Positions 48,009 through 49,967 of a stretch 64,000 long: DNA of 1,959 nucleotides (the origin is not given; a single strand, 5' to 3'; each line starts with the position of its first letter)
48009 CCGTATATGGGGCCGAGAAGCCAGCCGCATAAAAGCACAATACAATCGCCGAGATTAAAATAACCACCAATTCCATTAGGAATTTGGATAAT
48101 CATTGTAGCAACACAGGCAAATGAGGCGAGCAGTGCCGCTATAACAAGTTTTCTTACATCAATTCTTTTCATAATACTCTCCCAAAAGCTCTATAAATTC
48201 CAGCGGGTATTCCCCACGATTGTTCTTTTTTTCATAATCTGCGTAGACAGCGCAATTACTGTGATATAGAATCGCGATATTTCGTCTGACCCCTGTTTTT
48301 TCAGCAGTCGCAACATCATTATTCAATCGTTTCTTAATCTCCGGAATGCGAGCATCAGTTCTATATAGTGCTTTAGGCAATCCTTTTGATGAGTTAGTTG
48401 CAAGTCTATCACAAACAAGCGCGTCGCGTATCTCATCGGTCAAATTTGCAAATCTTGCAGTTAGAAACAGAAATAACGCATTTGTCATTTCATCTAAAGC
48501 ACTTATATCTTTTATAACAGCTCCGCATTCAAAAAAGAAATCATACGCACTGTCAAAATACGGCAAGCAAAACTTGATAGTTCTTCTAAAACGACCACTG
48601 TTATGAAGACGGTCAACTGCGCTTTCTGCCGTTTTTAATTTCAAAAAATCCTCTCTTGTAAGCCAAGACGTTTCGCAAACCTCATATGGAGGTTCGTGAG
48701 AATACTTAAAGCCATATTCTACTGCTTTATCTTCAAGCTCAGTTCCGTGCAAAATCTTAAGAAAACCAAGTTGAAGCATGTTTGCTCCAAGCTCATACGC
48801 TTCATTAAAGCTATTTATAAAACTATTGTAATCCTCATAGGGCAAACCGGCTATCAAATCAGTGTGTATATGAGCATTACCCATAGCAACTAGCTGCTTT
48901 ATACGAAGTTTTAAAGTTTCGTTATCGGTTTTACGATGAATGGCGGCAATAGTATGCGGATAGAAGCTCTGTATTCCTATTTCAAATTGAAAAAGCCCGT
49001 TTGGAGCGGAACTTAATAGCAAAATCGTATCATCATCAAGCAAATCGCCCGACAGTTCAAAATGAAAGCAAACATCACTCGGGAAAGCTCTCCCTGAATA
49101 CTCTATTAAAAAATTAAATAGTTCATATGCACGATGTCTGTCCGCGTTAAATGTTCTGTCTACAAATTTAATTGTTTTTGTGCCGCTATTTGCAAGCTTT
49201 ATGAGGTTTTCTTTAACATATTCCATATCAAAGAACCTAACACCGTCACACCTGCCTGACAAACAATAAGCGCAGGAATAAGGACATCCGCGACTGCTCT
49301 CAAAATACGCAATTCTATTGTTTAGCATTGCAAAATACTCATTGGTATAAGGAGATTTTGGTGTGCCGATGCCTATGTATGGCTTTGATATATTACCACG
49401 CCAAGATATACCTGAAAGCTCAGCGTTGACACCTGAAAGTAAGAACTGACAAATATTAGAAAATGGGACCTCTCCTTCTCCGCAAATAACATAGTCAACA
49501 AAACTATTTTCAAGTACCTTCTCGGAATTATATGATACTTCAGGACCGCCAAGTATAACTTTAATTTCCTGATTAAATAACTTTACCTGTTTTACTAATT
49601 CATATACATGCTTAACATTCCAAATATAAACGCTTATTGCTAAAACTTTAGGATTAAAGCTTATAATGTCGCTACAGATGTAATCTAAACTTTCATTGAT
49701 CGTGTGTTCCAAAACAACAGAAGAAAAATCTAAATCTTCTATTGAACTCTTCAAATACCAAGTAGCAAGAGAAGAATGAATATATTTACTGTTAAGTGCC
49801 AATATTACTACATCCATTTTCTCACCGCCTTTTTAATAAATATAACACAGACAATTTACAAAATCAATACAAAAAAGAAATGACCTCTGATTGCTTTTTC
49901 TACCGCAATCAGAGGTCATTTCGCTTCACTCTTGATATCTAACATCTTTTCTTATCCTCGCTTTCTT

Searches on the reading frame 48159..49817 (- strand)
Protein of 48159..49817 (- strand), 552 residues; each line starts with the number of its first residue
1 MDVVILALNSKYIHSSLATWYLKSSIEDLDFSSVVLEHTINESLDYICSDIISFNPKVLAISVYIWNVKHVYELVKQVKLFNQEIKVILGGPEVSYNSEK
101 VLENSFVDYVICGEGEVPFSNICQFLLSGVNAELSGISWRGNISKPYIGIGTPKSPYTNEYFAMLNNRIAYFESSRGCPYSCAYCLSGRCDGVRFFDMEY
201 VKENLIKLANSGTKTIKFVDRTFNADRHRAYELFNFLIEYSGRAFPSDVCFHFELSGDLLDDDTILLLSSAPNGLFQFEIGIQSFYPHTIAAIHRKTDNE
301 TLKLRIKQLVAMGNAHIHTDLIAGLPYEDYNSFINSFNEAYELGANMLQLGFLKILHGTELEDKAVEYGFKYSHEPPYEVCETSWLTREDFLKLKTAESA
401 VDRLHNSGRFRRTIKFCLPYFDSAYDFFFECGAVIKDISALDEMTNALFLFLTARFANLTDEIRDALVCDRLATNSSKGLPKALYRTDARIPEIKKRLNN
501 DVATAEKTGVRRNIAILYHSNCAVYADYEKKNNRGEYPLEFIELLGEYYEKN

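Call 8: search_protein_families(library=pfam, proteins=[window:48159-49817:-])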
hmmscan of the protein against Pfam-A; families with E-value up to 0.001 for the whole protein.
window:48159-49817:- (552 aa): 3 families
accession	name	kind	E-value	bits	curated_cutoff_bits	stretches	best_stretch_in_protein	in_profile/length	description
PF13311.11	DUF4080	-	9.4e-21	75.3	22.9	1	367-490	2-131/188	Protein of unknown function (DUF4080)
PF02310.24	B12-binding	-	7.1e-20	71.5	32.1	1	5-121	3-119/121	B12 binding domain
PF04055.27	Radical_SAM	-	1.8e-15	57.9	29.5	1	174-337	3-163/166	Radical SAM superfamily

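Call 11: find_related_loci(query=window:48159-49817:-, collection=genome_contigs, flank=4000)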
Query window:48159-49817:- (552 aa) in genome_contigs; peptide patterns used: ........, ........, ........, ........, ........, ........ (x = any residue, [..] = any of these).
44 stretches matched a pattern; 9 encode a relative of the query (tblastn E <= 1e-3); 9 distinct loci.
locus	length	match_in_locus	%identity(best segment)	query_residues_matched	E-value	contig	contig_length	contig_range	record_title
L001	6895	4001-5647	64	1-552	0e+0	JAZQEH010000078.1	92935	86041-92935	MAG: Eubacteriales bacterium isolate T1900044635_TS20190101.MAGScoT_cleanbin_000007 SGB_1126_k141_1709369, whole genome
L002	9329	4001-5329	40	3-433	3e-102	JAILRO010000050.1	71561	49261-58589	MAG: Lachnospiraceae bacterium isolate RUI386 k141_2500461_flag=0_multi=14.9980_len=71561, whole genome shotgun sequence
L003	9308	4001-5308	36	1-432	4e-86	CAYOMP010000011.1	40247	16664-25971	MAG TPA_asm: uncultured Lachnospiraceae bacterium isolate SRP313737_co1_62 genome assembly, contig: NODE_1577_length_402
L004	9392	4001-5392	37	1-472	1e-83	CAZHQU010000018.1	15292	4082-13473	MAG TPA_asm: uncultured Coprobacillus sp. isolate SRP315200_co1_679 genome assembly, contig: NODE_7774_length_15292_cov_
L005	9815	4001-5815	42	1-482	2e-80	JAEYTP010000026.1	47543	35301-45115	MAG: Bacillota bacterium isolate OH_CBlB_136 k127_1283062, whole genome shotgun sequence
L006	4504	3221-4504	36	1-437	2e-79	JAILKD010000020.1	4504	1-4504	MAG: bacterium isolate RUI193 k141_2284409_flag=0_multi=28.0000_len=4504, whole genome shotgun sequence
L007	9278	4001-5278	36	1-434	1e-78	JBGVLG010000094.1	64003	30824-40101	MAG: Anaeroplasma sp. isolate fecal_MAG_287 fecal_MAG_287_contig_0094, whole genome shotgun sequence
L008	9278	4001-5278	36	1-434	6e-78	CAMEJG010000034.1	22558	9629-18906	MAG: uncultured Anaeroplasma sp. isolate SRR15057923_bin.8_metaWRAP_v1.3_MAG genome assembly, contig: ERZ10407387.856, w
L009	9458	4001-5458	36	1-497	3e-87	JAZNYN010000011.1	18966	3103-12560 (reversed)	MAG: Anaeroplasma sp. isolate T1900044776_TS20190242.MAGScoT_cleanbin_000005 SGB_2479_k141_1072205, whole genome shotgun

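Call 15: find_encoding_contigs(protein=window:48159-49817:-, flank=3000, max_places=10)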
Protein window:48159-49817:- (552 aa): no gene with exactly this product is on record in the collection.
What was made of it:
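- Tried and rejected: It is not on record (call 15).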

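Call 17: find_homologous_proteins(query=window:48159-49817:-, max_evalue=1e-100)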
Query window:48159-49817:- (552 aa): 2829 proteins with E <= 1e-100 among 8000 candidates; the best 120 are listed.
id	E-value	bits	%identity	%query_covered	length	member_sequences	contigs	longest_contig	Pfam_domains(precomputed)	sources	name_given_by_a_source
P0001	0.0e+0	1231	98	99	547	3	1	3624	PF04055.28,PF13311.12,PF02310.25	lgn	-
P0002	1.8e-267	906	73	99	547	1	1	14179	PF04055.28,PF13311.12,PF02310.25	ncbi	-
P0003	9.8e-263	891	70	100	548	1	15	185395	PF04055.28,PF13311.12,PF02310.25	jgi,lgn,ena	-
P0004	6.7e-260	881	71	99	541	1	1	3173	PF04055.28,PF13311.12,PF02310.25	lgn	-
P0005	1.3e-256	871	71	99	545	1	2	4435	PF04055.28,PF13311.12,PF02310.25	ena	-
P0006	2.5e-256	870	70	99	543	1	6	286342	PF04055.28,PF13311.12,PF02310.25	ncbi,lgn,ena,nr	ncbi:MAG: DUF4080 domain-containing protein [Clostridia bacterium]|nr:DUF4080 domain-containing prot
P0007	1.9e-255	867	69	99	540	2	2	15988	PF04055.28,PF13311.12,PF02310.25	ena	-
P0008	5.0e-255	865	69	99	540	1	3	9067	PF04055.28,PF13311.12,PF02310.25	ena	-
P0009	3.6e-254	863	70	99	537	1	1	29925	PF04055.28,PF13311.12,PF02310.25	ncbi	-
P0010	1.0e-253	861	70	99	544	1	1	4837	PF04055.28,PF13311.12,PF02310.25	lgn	-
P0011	4.1e-250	849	68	99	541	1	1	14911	PF04055.28,PF13311.12,PF02310.25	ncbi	-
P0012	9.7e-249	845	68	100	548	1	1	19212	PF04055.28,PF13311.12,PF02310.25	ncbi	-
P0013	4.1e-244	829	66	99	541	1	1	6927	PF04055.28,PF13311.12,PF02310.25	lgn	-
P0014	1.2e-243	828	66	99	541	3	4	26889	PF04055.28,PF13311.12,PF02310.25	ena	-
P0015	1.4e-243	828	67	99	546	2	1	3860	PF04055.28,PF13311.12,PF02310.25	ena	-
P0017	5.7e-242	822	65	99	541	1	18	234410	PF04055.28,PF13311.12,PF02310.25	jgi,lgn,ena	-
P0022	4.5e-240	816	67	98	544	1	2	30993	PF04055.28,PF13311.12,PF02310.25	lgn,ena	-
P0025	2.2e-235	801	65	99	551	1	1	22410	PF04055.28,PF13311.12,PF02310.25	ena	-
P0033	1.5e-229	781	64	99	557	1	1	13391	PF04055.28,PF13311.12,PF02310.25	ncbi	-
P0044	2.3e-215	735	59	99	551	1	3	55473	PF04055.28,PF13311.12,PF02310.25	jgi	-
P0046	5.6e-212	723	61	99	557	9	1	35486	PF04055.28,PF13311.12,PF02310.25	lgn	-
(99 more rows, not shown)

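Call 18: find_encoding_contigs(protein=P0002, flank=2500, max_places=2)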
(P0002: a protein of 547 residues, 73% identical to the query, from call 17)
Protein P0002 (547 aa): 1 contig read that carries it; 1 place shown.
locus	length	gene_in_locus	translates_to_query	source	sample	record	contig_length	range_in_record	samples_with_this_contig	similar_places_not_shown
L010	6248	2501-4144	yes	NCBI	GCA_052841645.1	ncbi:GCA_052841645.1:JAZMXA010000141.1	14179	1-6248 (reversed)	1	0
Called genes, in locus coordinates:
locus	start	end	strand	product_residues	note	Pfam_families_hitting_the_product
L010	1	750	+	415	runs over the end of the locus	PF17892:Cadherin_5 (weak), PF17963:Big_9, PF00395:SLH (weak)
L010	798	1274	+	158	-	PF00080:Sod_Cu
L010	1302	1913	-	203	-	PF04263:TPK_catalytic, PF04265:TPK_B1_binding (weak)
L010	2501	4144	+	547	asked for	PF02310:B12-binding, PF04055:Radical_SAM, PF13311:DUF4080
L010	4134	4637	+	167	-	PF07155:ECF-ribofla_trS, PF12822:ECF_trnsprt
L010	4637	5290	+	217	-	PF00702:Hydrolase, PF08282:Hydrolase_3 (faint), PF12710:HAD, PF13419:HAD_2, PF13242:Hydrolase_like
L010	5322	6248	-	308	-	?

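Call 19: find_encoding_contigs(protein=P0003, flank=2500, max_places=2)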
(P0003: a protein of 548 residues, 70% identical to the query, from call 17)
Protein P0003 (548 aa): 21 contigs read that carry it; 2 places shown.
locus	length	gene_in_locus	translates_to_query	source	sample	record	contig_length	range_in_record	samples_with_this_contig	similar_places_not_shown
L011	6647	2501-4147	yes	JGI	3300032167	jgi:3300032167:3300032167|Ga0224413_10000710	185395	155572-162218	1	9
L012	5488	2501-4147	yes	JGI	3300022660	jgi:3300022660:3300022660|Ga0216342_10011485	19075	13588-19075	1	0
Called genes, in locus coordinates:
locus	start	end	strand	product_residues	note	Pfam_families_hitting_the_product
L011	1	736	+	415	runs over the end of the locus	PF17892:Cadherin_5 (weak), PF17963:Big_9, PF00395:SLH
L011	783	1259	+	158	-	PF00080:Sod_Cu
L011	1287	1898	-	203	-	PF04263:TPK_catalytic, PF04265:TPK_B1_binding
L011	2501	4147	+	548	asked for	PF02310:B12-binding, PF04055:Radical_SAM, PF13311:DUF4080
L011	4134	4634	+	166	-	PF07155:ECF-ribofla_trS, PF12822:ECF_trnsprt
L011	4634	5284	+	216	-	PF00702:Hydrolase, PF08282:Hydrolase_3 (faint), PF12710:HAD, PF13419:HAD_2, PF13242:Hydrolase_like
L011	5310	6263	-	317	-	PF21537:DUF1980_C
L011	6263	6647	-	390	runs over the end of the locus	PF02492:cobW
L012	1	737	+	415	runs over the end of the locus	PF17892:Cadherin_5 (weak), PF17963:Big_9, PF00395:SLH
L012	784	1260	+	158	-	PF00080:Sod_Cu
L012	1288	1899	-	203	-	PF04263:TPK_catalytic, PF04265:TPK_B1_binding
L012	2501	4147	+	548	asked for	PF02310:B12-binding, PF04055:Radical_SAM, PF13311:DUF4080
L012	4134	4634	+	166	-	PF07155:ECF-ribofla_trS, PF12822:ECF_trnsprt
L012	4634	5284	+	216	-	PF00702:Hydrolase, PF08282:Hydrolase_3 (faint), PF12710:HAD, PF13419:HAD_2, PF13242:Hydrolase_like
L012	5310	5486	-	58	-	?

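Call 20: find_encoding_contigs(protein=P0006, flank=2500, max_places=2)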
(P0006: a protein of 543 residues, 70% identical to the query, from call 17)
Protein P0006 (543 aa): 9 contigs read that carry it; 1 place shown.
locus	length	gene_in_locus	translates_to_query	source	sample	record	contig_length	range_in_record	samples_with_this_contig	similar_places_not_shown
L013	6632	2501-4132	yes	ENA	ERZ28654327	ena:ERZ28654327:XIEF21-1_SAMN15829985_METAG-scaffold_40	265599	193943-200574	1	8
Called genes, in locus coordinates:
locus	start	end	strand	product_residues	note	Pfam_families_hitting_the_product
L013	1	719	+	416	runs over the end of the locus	PF17803:Cadherin_4 (weak), PF17963:Big_9, PF00395:SLH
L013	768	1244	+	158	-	PF00080:Sod_Cu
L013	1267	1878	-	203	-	PF04263:TPK_catalytic, PF04265:TPK_B1_binding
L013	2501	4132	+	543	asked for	PF02310:B12-binding, PF04055:Radical_SAM, PF13311:DUF4080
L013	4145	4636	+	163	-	PF07155:ECF-ribofla_trS, PF12822:ECF_trnsprt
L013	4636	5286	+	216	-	PF00702:Hydrolase, PF12710:HAD, PF13419:HAD_2, PF13242:Hydrolase_like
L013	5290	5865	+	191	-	PF03575:Peptidase_S51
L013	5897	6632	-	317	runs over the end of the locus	PF21537:DUF1980_C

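Call 21: find_encoding_contigs(protein=P0009, flank=2500, max_places=2)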
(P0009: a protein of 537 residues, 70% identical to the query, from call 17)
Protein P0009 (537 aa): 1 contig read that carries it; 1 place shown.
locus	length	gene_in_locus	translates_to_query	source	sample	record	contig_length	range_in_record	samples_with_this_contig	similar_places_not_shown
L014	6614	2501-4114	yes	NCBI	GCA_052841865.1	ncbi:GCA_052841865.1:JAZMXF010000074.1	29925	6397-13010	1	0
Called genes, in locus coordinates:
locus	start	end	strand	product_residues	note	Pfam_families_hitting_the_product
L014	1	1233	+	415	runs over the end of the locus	PF17892:Cadherin_5 (faint), PF17963:Big_9, PF00395:SLH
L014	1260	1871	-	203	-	PF04263:TPK_catalytic, PF04265:TPK_B1_binding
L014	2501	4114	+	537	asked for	PF02310:B12-binding, PF04055:Radical_SAM, PF13311:DUF4080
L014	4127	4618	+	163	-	PF07155:ECF-ribofla_trS, PF12822:ECF_trnsprt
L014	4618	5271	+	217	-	PF00702:Hydrolase, PF08282:Hydrolase_3 (faint), PF12710:HAD, PF13419:HAD_2, PF13242:Hydrolase_like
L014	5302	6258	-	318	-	PF21537:DUF1980_C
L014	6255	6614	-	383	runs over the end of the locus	PF02492:cobW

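Call 22: find_encoding_contigs(protein=P0012, flank=2500, max_places=2)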
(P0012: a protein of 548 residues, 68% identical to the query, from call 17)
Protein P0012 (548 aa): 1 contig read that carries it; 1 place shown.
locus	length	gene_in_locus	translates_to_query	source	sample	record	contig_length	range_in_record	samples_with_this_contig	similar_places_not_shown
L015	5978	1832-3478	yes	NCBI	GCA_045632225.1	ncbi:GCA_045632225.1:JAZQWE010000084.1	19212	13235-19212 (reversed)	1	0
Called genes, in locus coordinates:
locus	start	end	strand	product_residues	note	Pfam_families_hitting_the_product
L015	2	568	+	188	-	?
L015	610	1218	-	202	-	PF04263:TPK_catalytic, PF04265:TPK_B1_binding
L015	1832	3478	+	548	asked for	PF02310:B12-binding, PF04055:Radical_SAM, PF13311:DUF4080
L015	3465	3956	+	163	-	PF07155:ECF-ribofla_trS, PF12822:ECF_trnsprt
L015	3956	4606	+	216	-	PF00702:Hydrolase, PF08282:Hydrolase_3 (faint), PF12710:HAD, PF13419:HAD_2, PF13242:Hydrolase_like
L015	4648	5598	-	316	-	PF21537:DUF1980_C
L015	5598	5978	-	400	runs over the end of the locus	PF02492:cobW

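Call 23: find_encoding_contigs(protein=P0017, flank=2500, max_places=2)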
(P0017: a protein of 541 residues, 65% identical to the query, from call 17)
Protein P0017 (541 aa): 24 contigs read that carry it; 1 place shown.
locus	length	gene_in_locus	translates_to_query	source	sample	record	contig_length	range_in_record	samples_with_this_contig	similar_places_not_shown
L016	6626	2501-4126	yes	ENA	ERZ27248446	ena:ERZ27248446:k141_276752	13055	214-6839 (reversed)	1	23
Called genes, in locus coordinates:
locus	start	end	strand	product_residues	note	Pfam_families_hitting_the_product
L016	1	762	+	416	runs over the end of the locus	PF17892:Cadherin_5 (weak), PF17963:Big_9, PF00395:SLH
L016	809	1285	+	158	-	PF00080:Sod_Cu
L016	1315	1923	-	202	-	PF04263:TPK_catalytic, PF04265:TPK_B1_binding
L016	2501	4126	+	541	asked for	PF02310:B12-binding, PF04055:Radical_SAM, PF13311:DUF4080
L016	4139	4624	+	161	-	PF07155:ECF-ribofla_trS, PF12822:ECF_trnsprt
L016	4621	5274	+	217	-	PF00702:Hydrolase, PF12710:HAD, PF13419:HAD_2, PF13242:Hydrolase_like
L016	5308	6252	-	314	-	PF21537:DUF1980_C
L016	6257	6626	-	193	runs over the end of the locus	?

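Call 24: find_encoding_contigs(protein=P0025, flank=2500, max_places=2)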
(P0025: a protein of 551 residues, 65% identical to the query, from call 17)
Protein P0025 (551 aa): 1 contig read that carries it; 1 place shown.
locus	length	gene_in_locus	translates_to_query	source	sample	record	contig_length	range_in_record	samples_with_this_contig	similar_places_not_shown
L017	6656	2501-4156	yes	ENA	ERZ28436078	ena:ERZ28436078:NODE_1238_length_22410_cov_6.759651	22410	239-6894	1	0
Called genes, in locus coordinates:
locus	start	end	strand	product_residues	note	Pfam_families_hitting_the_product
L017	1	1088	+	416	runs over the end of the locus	PF17892:Cadherin_5 (weak), PF17963:Big_9, PF00395:SLH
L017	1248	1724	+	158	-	PF00080:Sod_Cu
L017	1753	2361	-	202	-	PF04263:TPK_catalytic, PF04265:TPK_B1_binding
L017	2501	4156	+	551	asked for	PF02310:B12-binding, PF04055:Radical_SAM, PF13311:DUF4080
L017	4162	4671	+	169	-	PF07155:ECF-ribofla_trS, PF12822:ECF_trnsprt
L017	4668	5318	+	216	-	PF00702:Hydrolase, PF08282:Hydrolase_3 (faint), PF12710:HAD, PF13419:HAD_2, PF13242:Hydrolase_like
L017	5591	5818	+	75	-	PF00550:PP-binding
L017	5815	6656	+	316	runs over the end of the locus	PF00478:IMPDH (faint), PF03060:NMO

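Call 25: find_encoding_contigs(protein=P0044, flank=2500, max_places=2)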
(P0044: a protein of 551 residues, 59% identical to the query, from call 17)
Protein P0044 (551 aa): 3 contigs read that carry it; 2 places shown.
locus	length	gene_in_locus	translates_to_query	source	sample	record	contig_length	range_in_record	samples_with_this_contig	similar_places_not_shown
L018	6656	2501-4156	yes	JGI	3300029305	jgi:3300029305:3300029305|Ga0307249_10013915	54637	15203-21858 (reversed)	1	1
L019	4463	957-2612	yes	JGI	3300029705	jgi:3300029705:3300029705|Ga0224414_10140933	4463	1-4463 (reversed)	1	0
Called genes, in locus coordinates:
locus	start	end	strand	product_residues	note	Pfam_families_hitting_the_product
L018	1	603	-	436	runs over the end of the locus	PF00999:Na_H_Exchanger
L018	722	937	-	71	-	-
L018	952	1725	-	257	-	PF08220:HTH_DeoR, PF08279:HTH_11 (faint), PF00455:DeoRC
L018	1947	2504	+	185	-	PF06081:ArAE_1, PF13515:FUSC_2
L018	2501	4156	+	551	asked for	PF02310:B12-binding, PF04055:Radical_SAM, PF13311:DUF4080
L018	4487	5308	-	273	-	PF00106:adh_short, PF08659:KR (weak), PF13561:adh_short_C2, PF00106:adh_short (weak)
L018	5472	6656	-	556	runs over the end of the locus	PF13088:BNR_2, PF12833:HTH_18, PF00165:HTH_AraC (weak)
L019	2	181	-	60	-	?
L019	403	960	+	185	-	PF06081:ArAE_1, PF13515:FUSC_2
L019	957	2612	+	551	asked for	PF02310:B12-binding, PF04055:Radical_SAM, PF13311:DUF4080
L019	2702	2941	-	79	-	-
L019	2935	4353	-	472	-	PF09587:PGA_cap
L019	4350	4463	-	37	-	?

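Call 26: find_encoding_contigs(protein=P0046, flank=2500, max_places=2)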
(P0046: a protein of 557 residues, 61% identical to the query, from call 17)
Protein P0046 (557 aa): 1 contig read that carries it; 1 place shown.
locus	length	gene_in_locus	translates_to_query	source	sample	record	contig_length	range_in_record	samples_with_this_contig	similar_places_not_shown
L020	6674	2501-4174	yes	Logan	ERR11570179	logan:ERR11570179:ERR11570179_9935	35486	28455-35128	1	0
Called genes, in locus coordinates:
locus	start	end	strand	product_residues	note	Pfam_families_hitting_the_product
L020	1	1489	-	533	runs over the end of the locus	PF00474:SSF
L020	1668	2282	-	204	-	PF04263:TPK_catalytic, PF04265:TPK_B1_binding (weak)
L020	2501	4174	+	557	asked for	PF02310:B12-binding, PF04055:Radical_SAM, PF13311:DUF4080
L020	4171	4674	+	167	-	PF07155:ECF-ribofla_trS, PF12822:ECF_trnsprt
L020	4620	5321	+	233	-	PF00702:Hydrolase, PF12710:HAD, PF13419:HAD_2, PF13242:Hydrolase_like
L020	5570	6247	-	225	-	PF04542:Sigma70_r2, PF04545:Sigma70_r4, PF01381:HTH_3 (weak)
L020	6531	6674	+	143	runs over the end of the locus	PF00572:Ribosomal_L13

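Call 65: find_encoding_contigs(protein=P0033, flank=2500, max_places=2)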
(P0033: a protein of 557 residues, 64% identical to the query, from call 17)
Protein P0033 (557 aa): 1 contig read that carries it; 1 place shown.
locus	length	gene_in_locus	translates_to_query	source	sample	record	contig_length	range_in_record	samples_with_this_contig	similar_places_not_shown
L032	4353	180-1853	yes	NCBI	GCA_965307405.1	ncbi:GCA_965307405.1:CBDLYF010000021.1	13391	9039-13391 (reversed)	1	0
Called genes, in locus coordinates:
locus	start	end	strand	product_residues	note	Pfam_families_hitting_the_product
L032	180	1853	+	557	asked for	PF02310:B12-binding, PF04055:Radical_SAM, PF13311:DUF4080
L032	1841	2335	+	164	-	PF07155:ECF-ribofla_trS, PF12822:ECF_trnsprt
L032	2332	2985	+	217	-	PF00702:Hydrolase, PF08282:Hydrolase_3 (faint), PF12710:HAD, PF13419:HAD_2, PF13242:Hydrolase_like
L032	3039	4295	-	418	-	PF06689:zf-C4_ClpX, PF00493:MCM (faint), PF05496:RuvB_N (weak), PF07724:AAA_2, PF00004:AAA, PF07728:AAA_5 (weak), PF10431:ClpB_D2-small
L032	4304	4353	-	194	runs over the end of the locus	PF00574:CLP_protease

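Call 66: find_encoding_contigs(protein=P0022, flank=2500, max_places=2)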
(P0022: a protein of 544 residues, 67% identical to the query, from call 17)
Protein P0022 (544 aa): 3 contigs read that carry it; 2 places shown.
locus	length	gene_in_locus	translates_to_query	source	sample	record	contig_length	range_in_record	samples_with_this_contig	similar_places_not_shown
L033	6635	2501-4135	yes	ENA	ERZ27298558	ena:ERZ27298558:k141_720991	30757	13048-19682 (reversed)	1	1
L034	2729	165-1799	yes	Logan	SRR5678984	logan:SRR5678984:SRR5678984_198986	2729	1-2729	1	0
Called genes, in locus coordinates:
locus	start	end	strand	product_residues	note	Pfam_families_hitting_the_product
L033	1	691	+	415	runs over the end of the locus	PF17963:Big_9, PF00395:SLH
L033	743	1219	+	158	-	PF00080:Sod_Cu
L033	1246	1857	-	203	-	PF04263:TPK_catalytic, PF04265:TPK_B1_binding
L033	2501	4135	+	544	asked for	PF02310:B12-binding, PF04055:Radical_SAM, PF13311:DUF4080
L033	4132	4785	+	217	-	PF00702:Hydrolase, PF08282:Hydrolase_3 (faint), PF12710:HAD, PF13419:HAD_2, PF13242:Hydrolase_like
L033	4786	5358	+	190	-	PF03575:Peptidase_S51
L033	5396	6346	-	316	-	PF21537:DUF1980_C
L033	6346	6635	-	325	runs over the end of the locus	PF02492:cobW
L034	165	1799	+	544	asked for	PF02310:B12-binding, PF04055:Radical_SAM, PF13311:DUF4080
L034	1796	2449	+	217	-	PF00702:Hydrolase, PF08282:Hydrolase_3 (faint), PF12710:HAD, PF13419:HAD_2, PF13242:Hydrolase_like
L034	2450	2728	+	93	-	?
